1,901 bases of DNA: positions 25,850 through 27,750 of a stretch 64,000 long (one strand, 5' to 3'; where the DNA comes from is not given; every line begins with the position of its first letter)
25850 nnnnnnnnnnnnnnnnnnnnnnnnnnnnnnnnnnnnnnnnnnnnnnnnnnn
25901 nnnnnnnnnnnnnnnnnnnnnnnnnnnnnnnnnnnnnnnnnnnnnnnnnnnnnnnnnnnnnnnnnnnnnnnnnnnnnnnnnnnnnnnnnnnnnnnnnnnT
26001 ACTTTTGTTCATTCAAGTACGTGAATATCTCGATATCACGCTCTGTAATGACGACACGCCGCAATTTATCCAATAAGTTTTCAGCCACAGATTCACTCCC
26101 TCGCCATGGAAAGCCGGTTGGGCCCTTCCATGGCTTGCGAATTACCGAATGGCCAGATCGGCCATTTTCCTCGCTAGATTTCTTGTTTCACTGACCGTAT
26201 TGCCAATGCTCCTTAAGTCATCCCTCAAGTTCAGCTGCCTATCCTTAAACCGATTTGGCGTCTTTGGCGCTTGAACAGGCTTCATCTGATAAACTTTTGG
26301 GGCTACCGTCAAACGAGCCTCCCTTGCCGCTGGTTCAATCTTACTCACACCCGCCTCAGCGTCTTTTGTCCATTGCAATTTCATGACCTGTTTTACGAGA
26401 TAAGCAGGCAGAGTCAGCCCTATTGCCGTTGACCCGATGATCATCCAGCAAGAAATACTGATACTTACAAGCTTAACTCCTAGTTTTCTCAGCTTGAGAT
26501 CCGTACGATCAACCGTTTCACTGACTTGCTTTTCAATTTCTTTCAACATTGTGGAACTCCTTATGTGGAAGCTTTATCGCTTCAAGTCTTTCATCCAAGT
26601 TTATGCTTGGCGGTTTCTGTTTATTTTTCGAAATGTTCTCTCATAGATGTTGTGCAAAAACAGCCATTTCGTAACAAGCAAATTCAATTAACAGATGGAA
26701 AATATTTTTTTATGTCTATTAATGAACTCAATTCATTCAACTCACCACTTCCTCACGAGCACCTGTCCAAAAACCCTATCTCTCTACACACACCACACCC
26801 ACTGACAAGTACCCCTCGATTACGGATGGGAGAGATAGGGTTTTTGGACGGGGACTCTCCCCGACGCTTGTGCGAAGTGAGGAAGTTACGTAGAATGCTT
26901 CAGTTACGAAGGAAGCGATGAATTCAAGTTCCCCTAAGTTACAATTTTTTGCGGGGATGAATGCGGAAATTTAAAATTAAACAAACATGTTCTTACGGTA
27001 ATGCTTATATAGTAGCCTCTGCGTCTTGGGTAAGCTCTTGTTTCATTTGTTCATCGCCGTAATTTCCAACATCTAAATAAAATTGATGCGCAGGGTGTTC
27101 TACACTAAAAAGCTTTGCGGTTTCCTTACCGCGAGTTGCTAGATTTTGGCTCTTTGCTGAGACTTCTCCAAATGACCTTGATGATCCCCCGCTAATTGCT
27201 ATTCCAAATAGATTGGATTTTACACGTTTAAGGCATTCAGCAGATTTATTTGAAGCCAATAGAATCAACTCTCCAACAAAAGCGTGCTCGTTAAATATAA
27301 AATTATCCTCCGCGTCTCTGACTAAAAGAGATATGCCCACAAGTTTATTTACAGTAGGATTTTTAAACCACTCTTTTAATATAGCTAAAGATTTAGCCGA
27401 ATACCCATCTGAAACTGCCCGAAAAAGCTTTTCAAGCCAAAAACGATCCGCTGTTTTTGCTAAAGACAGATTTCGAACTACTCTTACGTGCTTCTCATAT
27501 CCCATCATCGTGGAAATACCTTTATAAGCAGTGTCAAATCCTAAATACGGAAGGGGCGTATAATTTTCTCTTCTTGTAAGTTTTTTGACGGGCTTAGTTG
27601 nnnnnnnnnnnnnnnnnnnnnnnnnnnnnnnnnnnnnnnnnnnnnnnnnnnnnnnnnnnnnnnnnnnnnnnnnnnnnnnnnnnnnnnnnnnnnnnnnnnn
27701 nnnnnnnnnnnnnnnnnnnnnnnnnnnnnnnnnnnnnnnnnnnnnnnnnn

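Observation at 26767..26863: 18-bp perfect inverted repeat with a 45-nt spacer in the gap upstream of the mobilisation operon; candidate oriT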

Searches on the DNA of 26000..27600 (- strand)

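Call 4: search_rna_families(source=window, start=26000, end=27600, threshold=evalue, max_evalue=10, show_alignments=3)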
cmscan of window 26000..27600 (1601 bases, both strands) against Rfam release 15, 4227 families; matches with E-value up to 10: 5.
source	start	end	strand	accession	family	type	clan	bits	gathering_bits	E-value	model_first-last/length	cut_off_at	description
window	26760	26858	-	RF04175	mir-1260b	Gene; miRNA;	-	17.8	81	3.1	1-108/108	no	mir-1260b microRNA precursor family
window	26763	26851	+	RF01064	mir-253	Gene; miRNA;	-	17.7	72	3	1-98/98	no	mir-253 microRNA precursor family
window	26082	26154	-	RF03982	mir-4865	Gene; miRNA;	-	17.6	100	4.2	1-84/84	no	mir-4865 microRNA precursor family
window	26468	26609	-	RF02687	RAGATH-8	Gene; sRNA;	-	13.5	86.7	0.92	1-276/276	no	RAGATH-8 RNA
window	26643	26769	-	RF01295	SCARNA7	Gene; snRNA; snoRNA; scaRNA;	-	12.6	65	1.8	1-330/330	no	Small Cajal body-specific RNA 7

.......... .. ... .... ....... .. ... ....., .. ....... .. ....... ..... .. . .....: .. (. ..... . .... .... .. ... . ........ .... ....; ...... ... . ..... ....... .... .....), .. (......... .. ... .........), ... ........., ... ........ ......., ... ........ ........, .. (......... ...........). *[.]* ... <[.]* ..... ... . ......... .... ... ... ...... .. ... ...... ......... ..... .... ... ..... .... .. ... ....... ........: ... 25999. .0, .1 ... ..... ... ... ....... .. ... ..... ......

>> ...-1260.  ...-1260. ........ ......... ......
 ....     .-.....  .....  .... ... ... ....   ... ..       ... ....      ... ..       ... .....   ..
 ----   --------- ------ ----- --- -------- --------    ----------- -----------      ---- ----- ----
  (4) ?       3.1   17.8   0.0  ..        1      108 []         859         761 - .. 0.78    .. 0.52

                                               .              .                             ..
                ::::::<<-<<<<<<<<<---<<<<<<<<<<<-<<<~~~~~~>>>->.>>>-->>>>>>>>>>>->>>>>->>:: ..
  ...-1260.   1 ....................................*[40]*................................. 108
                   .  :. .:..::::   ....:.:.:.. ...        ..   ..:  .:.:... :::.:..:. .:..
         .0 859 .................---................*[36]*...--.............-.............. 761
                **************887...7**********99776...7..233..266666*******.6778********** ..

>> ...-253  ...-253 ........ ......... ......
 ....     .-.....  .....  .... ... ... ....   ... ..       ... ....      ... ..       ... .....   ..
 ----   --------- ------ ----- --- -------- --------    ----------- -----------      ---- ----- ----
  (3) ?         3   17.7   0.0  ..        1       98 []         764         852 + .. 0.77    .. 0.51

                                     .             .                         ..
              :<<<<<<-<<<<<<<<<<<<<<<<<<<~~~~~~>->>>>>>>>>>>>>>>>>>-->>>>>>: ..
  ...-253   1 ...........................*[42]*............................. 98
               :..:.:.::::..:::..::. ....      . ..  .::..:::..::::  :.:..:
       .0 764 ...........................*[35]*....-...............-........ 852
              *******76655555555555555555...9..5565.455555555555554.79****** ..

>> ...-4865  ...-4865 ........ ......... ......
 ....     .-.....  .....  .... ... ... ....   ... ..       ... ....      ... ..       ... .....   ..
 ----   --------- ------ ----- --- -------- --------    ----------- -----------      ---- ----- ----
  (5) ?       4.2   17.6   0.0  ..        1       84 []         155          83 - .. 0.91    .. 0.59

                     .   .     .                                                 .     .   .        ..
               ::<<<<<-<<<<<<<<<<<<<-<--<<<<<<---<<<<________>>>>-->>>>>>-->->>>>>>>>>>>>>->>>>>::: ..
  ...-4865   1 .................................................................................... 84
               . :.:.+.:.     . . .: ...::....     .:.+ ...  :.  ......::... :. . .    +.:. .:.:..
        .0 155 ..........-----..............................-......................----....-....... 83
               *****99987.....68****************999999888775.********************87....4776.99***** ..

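Call 42: search_dna_similar(query=window:26560-27004:-, collection=plasmids, mode=distant, max_evalue=0.01, max_rows=20)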
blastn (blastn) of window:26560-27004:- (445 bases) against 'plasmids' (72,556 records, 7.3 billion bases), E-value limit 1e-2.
No match.

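Call 75: build_rna_model(alignment_id=A2, structure=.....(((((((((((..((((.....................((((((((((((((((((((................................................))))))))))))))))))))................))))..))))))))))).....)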
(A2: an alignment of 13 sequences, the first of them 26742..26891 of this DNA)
Model R1 built from alignment A2 (13 sequences, 169 columns); structure: as given.
model positions 146; base pairs 34; branch points 0; effective number of sequences 2.64; information 0.59 bits per position. Calibrated on 0.2 Mb of random sequence (short: E-values are rough).
structure used (alignment columns):
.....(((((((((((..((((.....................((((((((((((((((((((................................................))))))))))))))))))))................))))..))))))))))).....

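Call 76: search_with_rna_model(model_id=R1, sources=[window, L002, L004, L005, L006, L008, L009, L010, L011, L012, L013, L014, L015, L016, L017, L018, L019, L020], max_evalue=10, make_alignment=true)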
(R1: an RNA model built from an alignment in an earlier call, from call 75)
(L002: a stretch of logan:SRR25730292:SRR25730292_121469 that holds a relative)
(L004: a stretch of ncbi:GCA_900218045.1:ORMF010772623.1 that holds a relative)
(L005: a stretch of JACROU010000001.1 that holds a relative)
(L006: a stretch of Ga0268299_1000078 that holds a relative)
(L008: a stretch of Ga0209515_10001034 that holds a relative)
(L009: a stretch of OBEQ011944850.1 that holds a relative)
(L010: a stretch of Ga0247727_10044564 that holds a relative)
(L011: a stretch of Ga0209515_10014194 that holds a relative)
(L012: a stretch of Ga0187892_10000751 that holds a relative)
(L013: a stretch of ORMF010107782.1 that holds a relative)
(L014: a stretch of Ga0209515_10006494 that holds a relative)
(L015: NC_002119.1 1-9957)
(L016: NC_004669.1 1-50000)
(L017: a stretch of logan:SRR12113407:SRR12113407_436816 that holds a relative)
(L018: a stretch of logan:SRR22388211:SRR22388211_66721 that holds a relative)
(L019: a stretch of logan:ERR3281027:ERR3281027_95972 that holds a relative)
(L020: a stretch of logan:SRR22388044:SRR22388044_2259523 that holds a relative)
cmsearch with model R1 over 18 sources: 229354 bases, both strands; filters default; matches with E-value up to 10: 28.
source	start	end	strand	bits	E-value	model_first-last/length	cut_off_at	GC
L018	1084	1222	+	136.9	4.5e-36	1-146/146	no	0.56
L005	5113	5257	+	132.3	9.3e-35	1-146/146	no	0.52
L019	2068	2206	+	125.8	6.1e-33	1-146/146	no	0.6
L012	3216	3359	+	125.7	6.6e-33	1-146/146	no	0.48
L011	3222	3366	+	121.1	1.3e-31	1-146/146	no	0.42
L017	1483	1630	+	118.2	8.6e-31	1-146/146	no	0.51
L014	3236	3357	+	116.4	2.9e-30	1-146/146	no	0.52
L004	5194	5357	+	115.6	4.7e-30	1-146/146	no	0.46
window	26742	26891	-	115.5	5.1e-30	1-146/146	no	0.53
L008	3209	3355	+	114.7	8.2e-30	1-146/146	no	0.44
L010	1651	1787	+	112.7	3e-29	1-146/146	no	0.51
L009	2673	2819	+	110.9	1e-28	1-146/146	no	0.42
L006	3210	3351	+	106.8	1.4e-27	1-146/146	no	0.51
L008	3209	3355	-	59.3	3.7e-14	1-146/146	no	0.44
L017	1483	1630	-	55.8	3.6e-13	1-146/146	no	0.51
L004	5194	5357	-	55.6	4e-13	1-146/146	no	0.46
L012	3216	3359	-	55.6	4e-13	1-146/146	no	0.48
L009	2673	2819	-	55.6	4.1e-13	1-146/146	no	0.42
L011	3222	3366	-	55.1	5.5e-13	1-146/146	no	0.42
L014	3236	3357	-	54.3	9.1e-13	1-146/146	no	0.52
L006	3210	3351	-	54.2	9.9e-13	1-146/146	no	0.51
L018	1084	1222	-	54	1.2e-12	1-146/146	no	0.56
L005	5113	5257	-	48.7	3.5e-11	1-146/146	no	0.52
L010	1651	1787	-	37.2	6e-08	1-146/146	no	0.51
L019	2068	2206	-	37.1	6.6e-08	1-146/146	no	0.6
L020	1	38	+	24.4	0.00026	109-146/146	5'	0.5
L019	6369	6426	-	11.6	1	53-112/146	no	0.47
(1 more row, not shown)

Alignment A3: 28 matches aligned to the model, 219 columns, each read 5' to 3' on its own strand. Consensus structure (alignment columns), stored with it:
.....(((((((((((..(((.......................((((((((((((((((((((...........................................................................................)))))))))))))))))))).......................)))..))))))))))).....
